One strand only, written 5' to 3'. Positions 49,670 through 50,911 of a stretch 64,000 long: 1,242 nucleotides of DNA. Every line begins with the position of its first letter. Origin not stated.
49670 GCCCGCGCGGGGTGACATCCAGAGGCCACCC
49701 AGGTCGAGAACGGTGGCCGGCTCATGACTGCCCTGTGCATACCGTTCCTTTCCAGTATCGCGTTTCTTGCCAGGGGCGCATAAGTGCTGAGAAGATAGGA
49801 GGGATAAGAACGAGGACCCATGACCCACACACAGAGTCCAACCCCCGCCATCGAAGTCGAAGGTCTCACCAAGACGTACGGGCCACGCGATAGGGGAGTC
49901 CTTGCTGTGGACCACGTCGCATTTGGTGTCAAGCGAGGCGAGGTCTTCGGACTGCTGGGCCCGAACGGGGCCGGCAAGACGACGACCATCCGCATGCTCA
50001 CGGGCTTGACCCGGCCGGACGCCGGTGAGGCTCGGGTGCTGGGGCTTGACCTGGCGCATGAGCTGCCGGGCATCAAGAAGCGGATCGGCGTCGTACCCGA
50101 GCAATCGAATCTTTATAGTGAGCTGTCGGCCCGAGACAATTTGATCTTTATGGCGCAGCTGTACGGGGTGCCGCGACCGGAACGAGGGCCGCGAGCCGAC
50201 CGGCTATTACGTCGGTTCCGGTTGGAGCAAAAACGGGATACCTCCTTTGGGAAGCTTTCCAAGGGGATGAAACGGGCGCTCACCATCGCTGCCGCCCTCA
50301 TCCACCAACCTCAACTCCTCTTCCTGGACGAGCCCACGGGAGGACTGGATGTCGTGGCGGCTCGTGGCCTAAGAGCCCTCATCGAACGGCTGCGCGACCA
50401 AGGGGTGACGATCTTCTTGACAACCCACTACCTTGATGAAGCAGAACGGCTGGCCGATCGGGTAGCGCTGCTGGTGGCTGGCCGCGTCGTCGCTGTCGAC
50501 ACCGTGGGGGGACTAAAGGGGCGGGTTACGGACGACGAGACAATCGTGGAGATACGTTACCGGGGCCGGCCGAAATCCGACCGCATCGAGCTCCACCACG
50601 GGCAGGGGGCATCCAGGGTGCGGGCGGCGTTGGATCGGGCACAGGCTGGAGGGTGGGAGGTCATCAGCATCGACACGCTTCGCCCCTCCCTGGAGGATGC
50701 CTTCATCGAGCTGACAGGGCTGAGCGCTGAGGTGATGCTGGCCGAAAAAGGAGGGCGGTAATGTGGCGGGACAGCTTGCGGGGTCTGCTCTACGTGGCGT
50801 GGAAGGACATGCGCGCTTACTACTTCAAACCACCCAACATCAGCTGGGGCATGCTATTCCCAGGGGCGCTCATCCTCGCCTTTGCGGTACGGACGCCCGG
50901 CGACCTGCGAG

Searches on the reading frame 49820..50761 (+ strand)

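Call 26: search_protein_families(library=pfam, proteins=[window:49820-50761:+], max_evalue=1)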
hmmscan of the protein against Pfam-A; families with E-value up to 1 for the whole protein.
window:49820-50761:+ (313 aa): 10 families
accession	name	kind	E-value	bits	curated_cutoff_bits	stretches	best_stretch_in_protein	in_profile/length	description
PF00005.33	ABC_tran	-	5.9e-32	111.6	25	1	31-173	2-136/137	ABC transporter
PF13304.12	AAA_21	-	1.1e-14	55.7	27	2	129-203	221-298/304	AAA domain, putative AbiEii toxin, Type IV TA system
PF13401.12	AAA_22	-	0.0026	18.5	27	1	45-133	10-65/130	AAA domain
PF00004.35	AAA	-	0.0077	17.1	21.2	0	45-64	3-22/131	ATPase family associated with various cellular activities (AAA)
PF13604.12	AAA_30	-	0.016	15.4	27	1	41-67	19-45/191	AAA domain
PF13732.12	DrrA1-3_C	-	0.028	15.5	27.4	1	249-298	37-80/81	ATP-binding protein DrrA1-3-like, C-terminal domain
PF13476.12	AAA_23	-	0.057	14.5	27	1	41-61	20-40/201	AAA domain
PF01078.27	Mg_chelatase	-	0.12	12.2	20.3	0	45-65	27-47/207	Magnesium chelatase, subunit ChlI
PF00448.28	SRP54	-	0.14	12.2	22.7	1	44-65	5-26/196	SRP54-type protein, GTPase domain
PF25199.1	nSTAND_NTPase5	-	0.15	12.3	34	0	38-59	39-60/145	Novel STAND NTPase 5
